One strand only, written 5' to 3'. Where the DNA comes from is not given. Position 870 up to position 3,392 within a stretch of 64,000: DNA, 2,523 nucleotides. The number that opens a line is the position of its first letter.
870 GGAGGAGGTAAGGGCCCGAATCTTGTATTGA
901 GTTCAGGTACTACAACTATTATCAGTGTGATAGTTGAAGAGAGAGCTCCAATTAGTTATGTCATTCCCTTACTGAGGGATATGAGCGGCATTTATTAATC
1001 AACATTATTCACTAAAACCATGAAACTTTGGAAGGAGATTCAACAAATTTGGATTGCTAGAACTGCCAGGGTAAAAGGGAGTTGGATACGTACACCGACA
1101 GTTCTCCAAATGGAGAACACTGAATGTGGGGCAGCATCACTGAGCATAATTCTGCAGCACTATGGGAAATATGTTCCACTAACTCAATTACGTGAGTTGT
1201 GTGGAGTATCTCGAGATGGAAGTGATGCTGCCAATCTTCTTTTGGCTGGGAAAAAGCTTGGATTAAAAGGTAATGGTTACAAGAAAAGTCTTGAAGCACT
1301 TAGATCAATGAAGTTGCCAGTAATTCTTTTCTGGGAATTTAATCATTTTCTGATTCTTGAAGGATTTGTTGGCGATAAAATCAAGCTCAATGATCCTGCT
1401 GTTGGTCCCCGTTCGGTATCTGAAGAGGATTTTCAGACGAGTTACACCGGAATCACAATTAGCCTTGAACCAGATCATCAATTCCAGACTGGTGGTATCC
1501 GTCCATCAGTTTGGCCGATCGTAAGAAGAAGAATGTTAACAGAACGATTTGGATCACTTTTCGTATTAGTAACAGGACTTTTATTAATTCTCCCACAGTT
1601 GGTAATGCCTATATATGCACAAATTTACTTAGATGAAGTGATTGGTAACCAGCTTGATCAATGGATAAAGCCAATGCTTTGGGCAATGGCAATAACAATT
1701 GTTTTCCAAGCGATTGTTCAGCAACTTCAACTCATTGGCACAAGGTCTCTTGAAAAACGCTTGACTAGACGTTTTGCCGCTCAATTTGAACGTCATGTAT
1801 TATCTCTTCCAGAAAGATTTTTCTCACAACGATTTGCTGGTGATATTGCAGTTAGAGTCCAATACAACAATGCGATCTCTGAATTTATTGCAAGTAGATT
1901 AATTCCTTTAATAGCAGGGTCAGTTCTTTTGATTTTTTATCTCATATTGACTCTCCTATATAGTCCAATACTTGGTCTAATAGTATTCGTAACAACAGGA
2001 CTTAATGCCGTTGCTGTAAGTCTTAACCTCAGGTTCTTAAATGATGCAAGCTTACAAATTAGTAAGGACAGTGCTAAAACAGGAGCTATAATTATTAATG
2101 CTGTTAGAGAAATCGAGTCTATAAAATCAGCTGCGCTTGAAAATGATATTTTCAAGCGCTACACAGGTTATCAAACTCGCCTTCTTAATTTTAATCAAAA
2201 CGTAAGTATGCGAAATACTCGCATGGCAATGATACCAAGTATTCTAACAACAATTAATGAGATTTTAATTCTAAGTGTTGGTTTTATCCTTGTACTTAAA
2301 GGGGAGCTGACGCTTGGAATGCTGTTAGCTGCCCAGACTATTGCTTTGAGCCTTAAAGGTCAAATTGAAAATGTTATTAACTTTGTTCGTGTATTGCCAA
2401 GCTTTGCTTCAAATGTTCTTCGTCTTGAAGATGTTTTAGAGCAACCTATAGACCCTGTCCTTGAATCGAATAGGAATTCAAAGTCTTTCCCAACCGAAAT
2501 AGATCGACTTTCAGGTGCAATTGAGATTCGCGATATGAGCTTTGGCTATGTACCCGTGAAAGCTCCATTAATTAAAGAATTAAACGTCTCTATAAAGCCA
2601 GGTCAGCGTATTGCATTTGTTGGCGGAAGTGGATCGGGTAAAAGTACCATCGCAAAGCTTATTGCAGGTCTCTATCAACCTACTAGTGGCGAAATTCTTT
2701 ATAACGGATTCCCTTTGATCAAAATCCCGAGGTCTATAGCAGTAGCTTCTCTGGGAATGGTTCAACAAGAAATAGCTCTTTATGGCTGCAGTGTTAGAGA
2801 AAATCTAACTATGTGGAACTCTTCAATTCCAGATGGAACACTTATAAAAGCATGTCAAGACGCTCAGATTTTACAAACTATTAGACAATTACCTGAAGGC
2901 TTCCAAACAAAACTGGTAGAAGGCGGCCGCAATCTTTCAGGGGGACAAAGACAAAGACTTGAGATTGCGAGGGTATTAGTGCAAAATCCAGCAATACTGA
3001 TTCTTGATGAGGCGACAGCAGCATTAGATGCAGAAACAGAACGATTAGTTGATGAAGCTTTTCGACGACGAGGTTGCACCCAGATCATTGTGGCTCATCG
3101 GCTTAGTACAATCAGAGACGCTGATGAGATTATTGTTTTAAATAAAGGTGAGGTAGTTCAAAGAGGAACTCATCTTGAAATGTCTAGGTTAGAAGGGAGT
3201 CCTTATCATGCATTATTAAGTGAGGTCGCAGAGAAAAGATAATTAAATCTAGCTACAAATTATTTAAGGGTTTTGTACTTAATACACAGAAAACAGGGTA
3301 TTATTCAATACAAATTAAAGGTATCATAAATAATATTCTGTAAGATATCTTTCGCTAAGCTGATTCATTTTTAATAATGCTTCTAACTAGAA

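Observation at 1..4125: Microcin-type export module (HlyD + C39-peptidase ABC) facing a double-glycine-leader cargo whose core is a ~150-aa Pro/Gly/Asp/Met polymer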

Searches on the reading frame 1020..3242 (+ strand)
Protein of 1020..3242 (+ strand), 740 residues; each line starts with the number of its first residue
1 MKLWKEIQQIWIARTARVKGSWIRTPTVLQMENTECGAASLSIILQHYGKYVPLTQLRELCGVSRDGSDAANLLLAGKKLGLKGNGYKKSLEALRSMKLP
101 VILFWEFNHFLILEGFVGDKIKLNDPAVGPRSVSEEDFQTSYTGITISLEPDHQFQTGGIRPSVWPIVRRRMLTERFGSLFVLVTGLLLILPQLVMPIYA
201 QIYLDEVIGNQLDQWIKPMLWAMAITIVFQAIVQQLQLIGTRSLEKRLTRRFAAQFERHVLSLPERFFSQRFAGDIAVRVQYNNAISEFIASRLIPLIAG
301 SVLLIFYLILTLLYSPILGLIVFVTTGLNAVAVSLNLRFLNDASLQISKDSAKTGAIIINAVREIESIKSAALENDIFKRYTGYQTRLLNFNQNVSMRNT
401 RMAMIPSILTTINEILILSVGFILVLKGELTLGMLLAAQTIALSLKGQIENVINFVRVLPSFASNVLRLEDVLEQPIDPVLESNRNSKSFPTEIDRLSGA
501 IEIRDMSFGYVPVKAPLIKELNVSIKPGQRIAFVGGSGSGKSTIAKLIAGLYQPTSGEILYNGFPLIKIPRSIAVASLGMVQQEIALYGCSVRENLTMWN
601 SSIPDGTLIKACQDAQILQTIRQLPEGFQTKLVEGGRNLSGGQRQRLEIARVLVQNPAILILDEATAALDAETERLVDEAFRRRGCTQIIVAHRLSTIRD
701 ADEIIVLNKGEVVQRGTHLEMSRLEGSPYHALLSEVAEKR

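Call 3: search_protein_families(library=pfam, proteins=[window:1020-3242:+], max_evalue=1)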
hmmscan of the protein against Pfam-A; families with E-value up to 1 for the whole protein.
window:1020-3242:+ (740 aa): 13 families
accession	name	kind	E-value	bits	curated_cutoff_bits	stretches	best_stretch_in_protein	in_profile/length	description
PF03412.21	Peptidase_C39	-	1.2e-34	119.4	22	1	25-152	2-131/133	Peptidase C39 family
PF00005.33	ABC_tran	-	3.9e-32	112.1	25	1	519-667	2-137/137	ABC transporter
PF00664.28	ABC_membrane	-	1e-20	75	28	1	181-443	3-268/274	ABC transporter transmembrane region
PF02463.25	SMC_N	-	1.1e-05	25.4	40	1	638-708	136-212/220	RecF/RecN/SMC N terminal domain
PF13555.12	AAA_29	-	0.036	14.3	27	1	524-545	18-39/61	P-loop containing region of AAA domain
PF03193.22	RsgA_GTPase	-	0.044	14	30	1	517-551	96-129/174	RsgA GTPase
PF13521.12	AAA_28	-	0.11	13.1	27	1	530-551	1-22/164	AAA domain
PF00004.35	AAA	-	0.12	13.3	21.2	0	532-552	2-22/131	ATPase family associated with various cellular activities (AAA)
PF13604.12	AAA_30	-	0.12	12.6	27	1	531-682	21-114/191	AAA domain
PF13401.12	AAA_22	-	0.15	12.8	27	1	531-670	8-97/130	AAA domain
PF07728.20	AAA_5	-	0.18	12.3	22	0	533-555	4-26/139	AAA domain (dynein-related subfamily)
PF00503.26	G-alpha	-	0.26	10.8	48.8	1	529-555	22-48/333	G-protein alpha subunit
PF13558.12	SbcC_Walker_B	-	0.36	11.6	27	0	654-675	61-82/90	SbcC/RAD50-like, Walker B motif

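Call 4: search_protein_families(library=ncbifam, proteins=[window:1020-3242:+], max_evalue=1)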
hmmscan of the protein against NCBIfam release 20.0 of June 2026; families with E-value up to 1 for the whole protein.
window:1020-3242:+ (740 aa): 194 families (the best 25 are shown)
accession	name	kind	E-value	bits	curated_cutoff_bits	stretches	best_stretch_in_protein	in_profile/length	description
TIGR03796.1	NHLM_micro_ABC1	equivalog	1.2e-288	959.3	853.3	1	24-733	1-709/710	NHLP family bacteriocin export ABC transporter peptidase/permease/ATPase subunit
TIGR01846.1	type_I_sec_HlyB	subfamily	4.9e-103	345.7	725.55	1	39-726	3-683/694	type I secretion system permease/ATPase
TIGR01193.1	bacteriocin_ABC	subfamily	2.9e-97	326.9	523.85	1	30-726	1-700/708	peptide cleavage/export ABC transporter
TIGR03375.1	type_I_sec_LssB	subfamily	1.4e-92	311.1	693.1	1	39-718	5-685/696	type I secretion system permease/ATPase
TIGR03797.1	NHLM_micro_ABC2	equivalog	1.8e-92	311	709.4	1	178-726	137-676/686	NHLP bacteriocin export ABC transporter permease/ATPase subunit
TIGR00958.1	3a01208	subfamily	7.2e-87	292.3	874.6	1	176-731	162-709/711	antigen peptide transporter 2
NF045513.1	HepA_fam_ABC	equivalog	1.7e-78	264.6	725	1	220-726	102-600/610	heterocyst formation ABC transporter subunit HepA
TIGR02203.1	MsbA_lipidA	equivalog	2.9e-78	263.8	602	1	218-726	52-560/572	lipid A export permease/ATP-binding protein MsbA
TIGR02204.1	MsbA_rel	hypoth_equivalog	1.6e-75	254.9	780.4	1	165-723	10-563/576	ABC transporter, permease/ATP-binding protein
NF010178.0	PRK13657.1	equivalog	2.7e-71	240.8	733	1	174-727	16-562/588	glucan ABC transporter ATP-binding protein/ permease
NF052233.1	CphA_assoc_ABC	equivalog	1.5e-67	228.6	880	1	179-730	191-738/766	cyanophycin metabolism-associated ABC transporter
TIGR01842.1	type_I_sec_PrtD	subfamily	3.3e-64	217.4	510.15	1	184-721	13-540/544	type I secretion system permease/ATPase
NF045998.1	cleave_ABC_plasm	equivalog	5.9e-64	216.5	500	1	30-678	2-642/673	Mbov_0121 family peptidase domain-containing ABC transporter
NF008381.0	PRK11176.1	equivalog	2.2e-63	214.5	867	1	247-726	95-570/582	lipid A ABC transporter ATP-binding protein/permease MsbA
TIGR01192.1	chvA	subfamily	1.2e-55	189.3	585.4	1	386-730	226-565/585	glucan export ABC transporter ATP-binding protein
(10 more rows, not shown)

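Call 9: find_encoding_contigs(protein=window:1020-3242:+, flank=10000, max_places=6)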
Protein window:1020-3242:+ (740 aa): no gene with exactly this product is on record in the collection.

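Call 15: find_related_loci(query=window:1020-3242:+, collection=genome_contigs, flank=10000)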
Query window:1020-3242:+ (740 aa) in genome_contigs; peptide patterns used: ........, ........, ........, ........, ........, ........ (x = any residue, [..] = any of these).
359 stretches matched a pattern; 229 encode a relative of the query (tblastn E <= 1e-3); the best 80 are kept; 80 distinct loci.
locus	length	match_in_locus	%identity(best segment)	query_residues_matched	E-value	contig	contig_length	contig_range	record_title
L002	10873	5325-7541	88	1-739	0e+0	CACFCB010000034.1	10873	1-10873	uncultured Prochlorococcus sp. isolate AG-410-A05 genome assembly, contig: AG-410-A05_NODE_34, whole genome shotgun sequ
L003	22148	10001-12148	45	19-733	0e+0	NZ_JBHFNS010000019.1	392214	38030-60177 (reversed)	Floridaenema fluviatile BLCC-F154 k141_3035, whole genome shotgun sequence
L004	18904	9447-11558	42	23-726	0e+0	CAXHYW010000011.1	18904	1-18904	MAG TPA_asm: uncultured Desulfobacteraceae bacterium isolate SRR13485161_binner123_1 genome assembly, contig: ERZ1421221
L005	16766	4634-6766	40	23-734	0e+0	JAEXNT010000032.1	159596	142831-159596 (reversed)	MAG: Bacillota bacterium isolate OH_HBrB_109 k127_368993, whole genome shotgun sequence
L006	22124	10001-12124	44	23-733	0e+0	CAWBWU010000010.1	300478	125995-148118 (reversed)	MAG: Bryobacterales bacterium isolate MFD04580.bin.1.121 genome assembly, contig: contig_662, whole genome shotgun seque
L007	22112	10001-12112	41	23-726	0e+0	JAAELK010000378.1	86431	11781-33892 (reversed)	MAG: Desulfobacteraceae bacterium isolate Bpl_3 BplG_CONTIG4222238, whole genome shotgun sequence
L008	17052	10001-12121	41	23-729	0e+0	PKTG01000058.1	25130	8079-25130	MAG: Candidatus Muiribacterium halophilum isolate BM706 sc_1187, whole genome shotgun sequence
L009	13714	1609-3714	42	23-726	5e-180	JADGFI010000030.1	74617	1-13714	MAG: Desulfobacteraceae bacterium isolate OB14 NODE_30_length_74617_cov_8.707365, whole genome shotgun sequence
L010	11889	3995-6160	37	14-740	3e-175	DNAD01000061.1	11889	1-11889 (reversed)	MAG TPA_asm: Lachnospiraceae bacterium isolate UBA9423 contig_309284, whole genome shotgun sequence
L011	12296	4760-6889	39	23-735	6e-174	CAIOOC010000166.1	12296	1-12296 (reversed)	MAG: uncultured Bacteroidia bacterium isolate AM-lipid-01-D7_bin-0061 genome assembly, contig: bin-0061:166/931, whole g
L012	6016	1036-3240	40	13-735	2e-174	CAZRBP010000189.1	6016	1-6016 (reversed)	MAG TPA_asm: uncultured Pseudomonadales bacterium isolate SRP109090_co2_144 genome assembly, contig: NODE_20209_length_6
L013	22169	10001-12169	40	15-733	4e-171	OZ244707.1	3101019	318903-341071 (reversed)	MAG: Dehalococcoidia bacterium isolate ff215481-6181-4eb5-bab1-de6adcd508a5 genome assembly, chromosome: 1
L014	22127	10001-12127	40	24-734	4e-170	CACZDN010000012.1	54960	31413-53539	MAG: Ruminococcaceae bacterium isolate RUG12517 genome assembly, contig: RUG12517_asm_12, whole genome shotgun sequence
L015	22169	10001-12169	40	15-733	8e-170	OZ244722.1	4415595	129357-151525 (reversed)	MAG: Dehalococcoidia bacterium isolate b077b08e-e145-448e-a96a-cce4e44968b6 genome assembly, chromosome: 1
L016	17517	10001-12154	38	19-740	7e-170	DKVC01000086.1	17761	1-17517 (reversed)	MAG TPA_asm: Lachnospiraceae bacterium UBA7188 UBA7188_contig_12542, whole genome shotgun sequence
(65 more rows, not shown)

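Call 45: search_solved_structures(query=window:1020-3242:+, show_alignments=2, max_evalue=1e-30)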
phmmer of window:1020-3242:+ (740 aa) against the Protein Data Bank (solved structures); distinct sequences matched with E-value up to 1e-30: 257 (the best 60 are shown).
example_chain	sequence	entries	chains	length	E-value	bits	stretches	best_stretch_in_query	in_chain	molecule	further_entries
4f4c_A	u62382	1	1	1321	1.2e-103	350.9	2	199-739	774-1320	Multidrug resistance protein pgp-1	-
7qkr_A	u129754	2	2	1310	3.3e-102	346.2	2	232-730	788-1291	Plasma membrane ATP-binding cassette transporter required for the export of a-factor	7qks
8gmg_A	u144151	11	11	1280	1e-100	341.3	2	272-732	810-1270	ATP-dependent translocase ABCB1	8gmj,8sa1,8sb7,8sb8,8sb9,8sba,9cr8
6qex_A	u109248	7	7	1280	1.4e-100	340.9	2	272-732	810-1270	Multidrug resistance protein 1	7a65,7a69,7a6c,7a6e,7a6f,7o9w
8sa0_A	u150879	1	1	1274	1.8e-100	340.5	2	272-726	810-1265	ATP-dependent translocase ABCB1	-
8y6h_A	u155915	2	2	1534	2e-100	340.3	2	272-732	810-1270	ATP-dependent translocase ABCB1,mNeonGreen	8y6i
6c0v_A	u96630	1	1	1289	7e-100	338.5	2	272-732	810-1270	Multidrug resistance protein 1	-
6ujp_A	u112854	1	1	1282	1.1e-99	337.9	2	289-732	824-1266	ATP-dependent translocase ABCB1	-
6q81_A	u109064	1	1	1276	1.2e-99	337.8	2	289-732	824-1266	P-glycoprotein (ABCB1)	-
4m2s_A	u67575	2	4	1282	1.2e-99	337.8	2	289-732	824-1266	Multidrug resistance protein 1A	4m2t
5kpi_A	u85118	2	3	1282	1.2e-99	337.8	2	289-732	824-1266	Multidrug resistance protein 1A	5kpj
4q9h_A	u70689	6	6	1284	1.2e-99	337.7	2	289-732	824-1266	Multidrug resistance protein 1A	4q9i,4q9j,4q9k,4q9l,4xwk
4ksb_A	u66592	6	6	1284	1.2e-99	337.7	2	289-732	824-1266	Multidrug resistance protein 1A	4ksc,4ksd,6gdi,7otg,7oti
3g60_A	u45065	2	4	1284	1.2e-99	337.7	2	289-732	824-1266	Multidrug resistance protein 1a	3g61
6ujs_A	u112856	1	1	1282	1.4e-99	337.5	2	289-732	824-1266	ATP-dependent translocase ABCB1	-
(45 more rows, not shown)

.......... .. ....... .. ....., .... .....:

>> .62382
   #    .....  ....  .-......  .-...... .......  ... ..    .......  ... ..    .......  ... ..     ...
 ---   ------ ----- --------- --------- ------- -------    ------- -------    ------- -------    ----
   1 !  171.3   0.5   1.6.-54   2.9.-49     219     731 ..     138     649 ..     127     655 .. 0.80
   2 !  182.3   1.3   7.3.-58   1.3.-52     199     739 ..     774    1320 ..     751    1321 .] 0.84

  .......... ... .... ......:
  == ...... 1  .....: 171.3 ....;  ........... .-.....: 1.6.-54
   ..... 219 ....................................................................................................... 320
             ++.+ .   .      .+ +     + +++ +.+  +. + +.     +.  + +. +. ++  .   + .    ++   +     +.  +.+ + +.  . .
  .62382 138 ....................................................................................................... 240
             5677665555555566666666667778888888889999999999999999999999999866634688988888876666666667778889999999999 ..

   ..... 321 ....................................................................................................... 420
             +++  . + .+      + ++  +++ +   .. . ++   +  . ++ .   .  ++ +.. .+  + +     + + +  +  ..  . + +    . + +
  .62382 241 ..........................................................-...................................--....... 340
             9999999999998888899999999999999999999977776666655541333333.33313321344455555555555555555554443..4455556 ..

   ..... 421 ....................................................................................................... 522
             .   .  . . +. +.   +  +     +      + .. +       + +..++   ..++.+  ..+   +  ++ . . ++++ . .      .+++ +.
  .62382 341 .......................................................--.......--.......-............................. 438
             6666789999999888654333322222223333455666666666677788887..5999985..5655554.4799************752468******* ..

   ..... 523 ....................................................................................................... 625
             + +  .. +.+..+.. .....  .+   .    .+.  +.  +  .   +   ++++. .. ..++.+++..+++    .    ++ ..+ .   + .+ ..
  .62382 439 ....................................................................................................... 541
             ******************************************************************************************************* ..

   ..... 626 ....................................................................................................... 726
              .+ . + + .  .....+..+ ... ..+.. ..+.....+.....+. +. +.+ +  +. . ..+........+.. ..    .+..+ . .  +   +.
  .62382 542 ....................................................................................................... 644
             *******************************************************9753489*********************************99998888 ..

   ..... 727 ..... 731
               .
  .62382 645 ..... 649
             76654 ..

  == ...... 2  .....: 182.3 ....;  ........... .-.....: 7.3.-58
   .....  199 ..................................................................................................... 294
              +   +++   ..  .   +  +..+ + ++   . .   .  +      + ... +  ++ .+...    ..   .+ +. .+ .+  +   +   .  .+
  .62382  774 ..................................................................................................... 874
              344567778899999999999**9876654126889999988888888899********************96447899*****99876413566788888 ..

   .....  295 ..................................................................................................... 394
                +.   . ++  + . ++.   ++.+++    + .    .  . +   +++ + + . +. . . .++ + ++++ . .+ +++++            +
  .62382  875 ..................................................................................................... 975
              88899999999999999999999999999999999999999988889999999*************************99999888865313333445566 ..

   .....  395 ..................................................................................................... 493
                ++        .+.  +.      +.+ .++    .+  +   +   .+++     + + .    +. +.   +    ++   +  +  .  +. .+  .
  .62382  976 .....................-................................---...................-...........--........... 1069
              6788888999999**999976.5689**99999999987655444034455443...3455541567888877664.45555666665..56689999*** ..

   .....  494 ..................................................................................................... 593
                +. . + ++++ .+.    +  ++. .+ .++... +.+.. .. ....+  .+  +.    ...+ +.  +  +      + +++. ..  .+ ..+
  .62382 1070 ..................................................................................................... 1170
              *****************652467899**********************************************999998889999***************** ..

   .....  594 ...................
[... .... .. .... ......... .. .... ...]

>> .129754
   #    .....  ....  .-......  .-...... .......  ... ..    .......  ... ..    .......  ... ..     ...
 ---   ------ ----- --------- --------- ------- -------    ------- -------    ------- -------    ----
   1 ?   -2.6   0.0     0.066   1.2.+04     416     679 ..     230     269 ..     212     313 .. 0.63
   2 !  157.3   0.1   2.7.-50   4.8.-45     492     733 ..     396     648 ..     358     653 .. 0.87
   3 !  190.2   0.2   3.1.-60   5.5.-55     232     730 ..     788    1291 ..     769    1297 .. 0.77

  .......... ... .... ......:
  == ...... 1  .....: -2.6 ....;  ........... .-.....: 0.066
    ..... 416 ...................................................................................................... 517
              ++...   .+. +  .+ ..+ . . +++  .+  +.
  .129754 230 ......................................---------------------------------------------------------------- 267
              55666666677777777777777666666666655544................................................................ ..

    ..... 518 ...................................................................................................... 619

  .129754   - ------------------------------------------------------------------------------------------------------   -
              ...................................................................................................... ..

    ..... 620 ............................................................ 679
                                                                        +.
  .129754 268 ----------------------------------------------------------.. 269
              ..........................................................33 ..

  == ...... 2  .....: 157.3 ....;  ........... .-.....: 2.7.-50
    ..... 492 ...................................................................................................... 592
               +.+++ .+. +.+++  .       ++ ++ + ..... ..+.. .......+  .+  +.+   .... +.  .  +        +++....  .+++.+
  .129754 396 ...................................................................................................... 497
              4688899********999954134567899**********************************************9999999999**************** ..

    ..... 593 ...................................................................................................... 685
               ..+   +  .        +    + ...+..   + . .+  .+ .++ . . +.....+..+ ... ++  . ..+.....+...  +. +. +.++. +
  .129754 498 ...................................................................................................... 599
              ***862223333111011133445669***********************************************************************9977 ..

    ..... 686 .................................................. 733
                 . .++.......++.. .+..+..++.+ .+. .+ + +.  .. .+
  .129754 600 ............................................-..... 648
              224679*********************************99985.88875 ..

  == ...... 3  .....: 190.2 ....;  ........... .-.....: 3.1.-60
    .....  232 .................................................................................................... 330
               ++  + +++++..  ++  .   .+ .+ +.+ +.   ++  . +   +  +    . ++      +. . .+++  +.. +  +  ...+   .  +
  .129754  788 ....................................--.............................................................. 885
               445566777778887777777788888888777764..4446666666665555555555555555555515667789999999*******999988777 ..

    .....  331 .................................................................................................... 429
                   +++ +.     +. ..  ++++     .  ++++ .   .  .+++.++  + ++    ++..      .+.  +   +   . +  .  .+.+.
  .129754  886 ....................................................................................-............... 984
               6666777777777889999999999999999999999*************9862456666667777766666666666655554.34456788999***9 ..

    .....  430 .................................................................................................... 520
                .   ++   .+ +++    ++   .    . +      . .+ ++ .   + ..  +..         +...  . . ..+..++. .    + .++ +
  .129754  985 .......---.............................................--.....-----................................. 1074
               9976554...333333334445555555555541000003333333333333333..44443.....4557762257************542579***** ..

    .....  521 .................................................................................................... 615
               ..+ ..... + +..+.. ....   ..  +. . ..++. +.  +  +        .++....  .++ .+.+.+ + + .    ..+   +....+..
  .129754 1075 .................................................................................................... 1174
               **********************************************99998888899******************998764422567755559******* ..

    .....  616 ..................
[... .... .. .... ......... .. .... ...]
